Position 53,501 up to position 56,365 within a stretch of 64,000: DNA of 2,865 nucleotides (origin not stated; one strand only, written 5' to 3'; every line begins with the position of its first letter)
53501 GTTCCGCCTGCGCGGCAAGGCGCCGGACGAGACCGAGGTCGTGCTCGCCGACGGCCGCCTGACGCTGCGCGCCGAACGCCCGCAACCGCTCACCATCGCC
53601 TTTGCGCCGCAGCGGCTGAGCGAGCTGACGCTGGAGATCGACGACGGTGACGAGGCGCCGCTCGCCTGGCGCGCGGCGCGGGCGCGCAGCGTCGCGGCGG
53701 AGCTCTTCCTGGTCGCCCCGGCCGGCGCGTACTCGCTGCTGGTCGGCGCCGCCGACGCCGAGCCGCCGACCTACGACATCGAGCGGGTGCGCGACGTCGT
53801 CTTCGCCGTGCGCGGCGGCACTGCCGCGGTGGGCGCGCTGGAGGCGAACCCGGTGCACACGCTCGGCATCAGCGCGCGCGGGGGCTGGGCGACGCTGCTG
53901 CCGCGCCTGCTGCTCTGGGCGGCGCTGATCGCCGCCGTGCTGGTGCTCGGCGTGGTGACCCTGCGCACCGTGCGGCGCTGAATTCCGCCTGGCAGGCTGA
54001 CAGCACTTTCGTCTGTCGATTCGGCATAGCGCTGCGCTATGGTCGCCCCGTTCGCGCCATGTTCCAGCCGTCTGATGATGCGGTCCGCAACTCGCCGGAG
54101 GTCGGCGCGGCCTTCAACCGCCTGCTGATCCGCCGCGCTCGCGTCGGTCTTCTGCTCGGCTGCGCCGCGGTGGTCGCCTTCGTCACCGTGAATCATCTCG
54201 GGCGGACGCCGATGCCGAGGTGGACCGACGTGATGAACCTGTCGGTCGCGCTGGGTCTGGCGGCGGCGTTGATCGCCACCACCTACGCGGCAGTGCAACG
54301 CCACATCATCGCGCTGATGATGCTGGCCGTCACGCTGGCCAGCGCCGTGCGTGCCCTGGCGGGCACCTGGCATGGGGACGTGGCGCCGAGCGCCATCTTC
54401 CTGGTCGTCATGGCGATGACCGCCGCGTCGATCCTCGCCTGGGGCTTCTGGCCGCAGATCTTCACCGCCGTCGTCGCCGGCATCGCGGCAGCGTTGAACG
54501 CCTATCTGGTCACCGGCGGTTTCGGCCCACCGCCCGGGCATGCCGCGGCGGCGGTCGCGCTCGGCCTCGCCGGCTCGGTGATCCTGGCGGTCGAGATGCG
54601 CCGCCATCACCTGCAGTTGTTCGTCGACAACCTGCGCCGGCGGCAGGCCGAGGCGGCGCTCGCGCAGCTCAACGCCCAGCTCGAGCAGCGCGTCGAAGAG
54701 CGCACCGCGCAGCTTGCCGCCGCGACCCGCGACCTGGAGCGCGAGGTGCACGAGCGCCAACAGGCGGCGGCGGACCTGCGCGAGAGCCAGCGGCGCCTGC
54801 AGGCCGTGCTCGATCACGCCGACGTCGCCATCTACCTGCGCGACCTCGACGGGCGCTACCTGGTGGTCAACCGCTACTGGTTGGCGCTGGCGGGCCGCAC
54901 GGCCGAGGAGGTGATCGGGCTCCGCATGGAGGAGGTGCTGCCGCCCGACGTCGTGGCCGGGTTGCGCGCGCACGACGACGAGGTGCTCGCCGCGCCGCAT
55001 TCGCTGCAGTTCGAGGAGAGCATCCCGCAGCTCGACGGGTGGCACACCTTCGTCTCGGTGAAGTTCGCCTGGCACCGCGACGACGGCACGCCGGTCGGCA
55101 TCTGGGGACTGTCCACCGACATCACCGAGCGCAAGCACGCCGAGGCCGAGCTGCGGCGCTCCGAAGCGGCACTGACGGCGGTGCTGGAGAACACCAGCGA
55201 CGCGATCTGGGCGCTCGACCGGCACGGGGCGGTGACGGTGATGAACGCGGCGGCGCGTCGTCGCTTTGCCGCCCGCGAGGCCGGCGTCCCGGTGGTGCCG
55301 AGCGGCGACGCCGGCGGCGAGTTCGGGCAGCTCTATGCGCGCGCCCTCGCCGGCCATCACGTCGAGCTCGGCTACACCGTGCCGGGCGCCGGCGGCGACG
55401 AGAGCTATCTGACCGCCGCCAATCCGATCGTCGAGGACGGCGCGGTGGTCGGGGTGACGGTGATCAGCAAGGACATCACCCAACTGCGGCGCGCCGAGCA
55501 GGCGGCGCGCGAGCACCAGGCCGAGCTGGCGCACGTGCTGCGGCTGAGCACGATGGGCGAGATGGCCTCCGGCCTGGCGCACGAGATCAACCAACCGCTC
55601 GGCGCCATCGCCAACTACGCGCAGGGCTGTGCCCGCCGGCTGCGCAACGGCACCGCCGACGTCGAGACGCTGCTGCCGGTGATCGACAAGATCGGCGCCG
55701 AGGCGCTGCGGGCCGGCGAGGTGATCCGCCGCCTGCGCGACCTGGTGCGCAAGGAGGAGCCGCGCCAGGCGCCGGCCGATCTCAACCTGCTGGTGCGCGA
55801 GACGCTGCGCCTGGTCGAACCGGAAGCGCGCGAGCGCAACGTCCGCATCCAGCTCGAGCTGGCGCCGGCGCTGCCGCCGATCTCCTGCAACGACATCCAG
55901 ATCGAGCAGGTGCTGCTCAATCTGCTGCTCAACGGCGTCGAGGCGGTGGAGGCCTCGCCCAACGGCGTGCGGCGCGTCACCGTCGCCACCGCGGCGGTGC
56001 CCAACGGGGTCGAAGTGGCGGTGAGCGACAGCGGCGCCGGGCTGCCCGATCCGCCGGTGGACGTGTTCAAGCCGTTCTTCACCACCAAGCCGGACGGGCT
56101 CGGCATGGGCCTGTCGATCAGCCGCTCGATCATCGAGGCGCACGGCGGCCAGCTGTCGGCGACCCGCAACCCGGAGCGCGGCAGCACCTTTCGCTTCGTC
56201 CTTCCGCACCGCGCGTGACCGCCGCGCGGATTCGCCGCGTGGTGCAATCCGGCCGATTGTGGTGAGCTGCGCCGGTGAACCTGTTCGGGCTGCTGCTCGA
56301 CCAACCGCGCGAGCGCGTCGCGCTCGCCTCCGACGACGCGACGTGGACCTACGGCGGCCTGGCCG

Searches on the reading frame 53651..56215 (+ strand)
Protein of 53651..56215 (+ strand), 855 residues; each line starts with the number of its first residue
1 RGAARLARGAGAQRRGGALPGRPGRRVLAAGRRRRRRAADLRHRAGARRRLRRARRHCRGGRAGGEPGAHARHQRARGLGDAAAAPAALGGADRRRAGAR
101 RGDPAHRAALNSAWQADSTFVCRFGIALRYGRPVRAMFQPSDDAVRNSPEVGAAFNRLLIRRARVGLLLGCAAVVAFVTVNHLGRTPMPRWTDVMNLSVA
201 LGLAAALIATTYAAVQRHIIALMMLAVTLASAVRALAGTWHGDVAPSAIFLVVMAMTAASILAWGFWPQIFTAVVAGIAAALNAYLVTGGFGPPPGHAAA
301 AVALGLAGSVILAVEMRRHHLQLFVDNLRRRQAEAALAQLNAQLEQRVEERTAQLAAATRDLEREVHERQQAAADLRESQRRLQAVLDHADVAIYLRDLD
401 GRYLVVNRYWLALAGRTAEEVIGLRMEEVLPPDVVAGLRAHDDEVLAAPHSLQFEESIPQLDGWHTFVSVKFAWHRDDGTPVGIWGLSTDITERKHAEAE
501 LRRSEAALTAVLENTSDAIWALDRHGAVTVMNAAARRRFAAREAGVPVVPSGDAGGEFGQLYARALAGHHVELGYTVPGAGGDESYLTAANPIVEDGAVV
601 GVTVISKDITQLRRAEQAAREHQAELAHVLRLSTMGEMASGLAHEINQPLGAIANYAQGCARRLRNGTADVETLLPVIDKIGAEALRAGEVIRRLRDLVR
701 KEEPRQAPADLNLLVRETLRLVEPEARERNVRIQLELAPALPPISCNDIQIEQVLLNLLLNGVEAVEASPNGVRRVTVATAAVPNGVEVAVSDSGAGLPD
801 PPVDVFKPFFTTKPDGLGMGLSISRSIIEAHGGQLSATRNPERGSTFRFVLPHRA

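Call 61: search_protein_families(library=pfam, proteins=[window:53651-56215:+], max_evalue=0.00001)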
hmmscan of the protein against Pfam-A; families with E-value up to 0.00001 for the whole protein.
window:53651-56215:+ (855 aa): 6 families
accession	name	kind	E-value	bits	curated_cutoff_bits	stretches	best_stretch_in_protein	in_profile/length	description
PF08448.16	PAS_4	-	3.4e-24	85.6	23.1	2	387-495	1-109/110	PAS fold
PF02518.31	HATPase_c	-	1.6e-20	74.1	26.4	1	748-853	3-109/111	Histidine kinase-, DNA gyrase B-, and HSP90-like ATPase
PF00989.32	PAS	-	3.5e-11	43.5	22.6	0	382-435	2-59/113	PAS fold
PF13188.13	PAS_8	-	1.6e-09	37.7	21.8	0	381-432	1-53/65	PAS domain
PF00512.31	HisKA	-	1.2e-08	35.3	26.9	1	635-703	2-65/66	His Kinase A (phospho-acceptor) domain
PF13426.13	PAS_9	-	1.9e-07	31.7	27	1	392-493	2-103/103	PAS domain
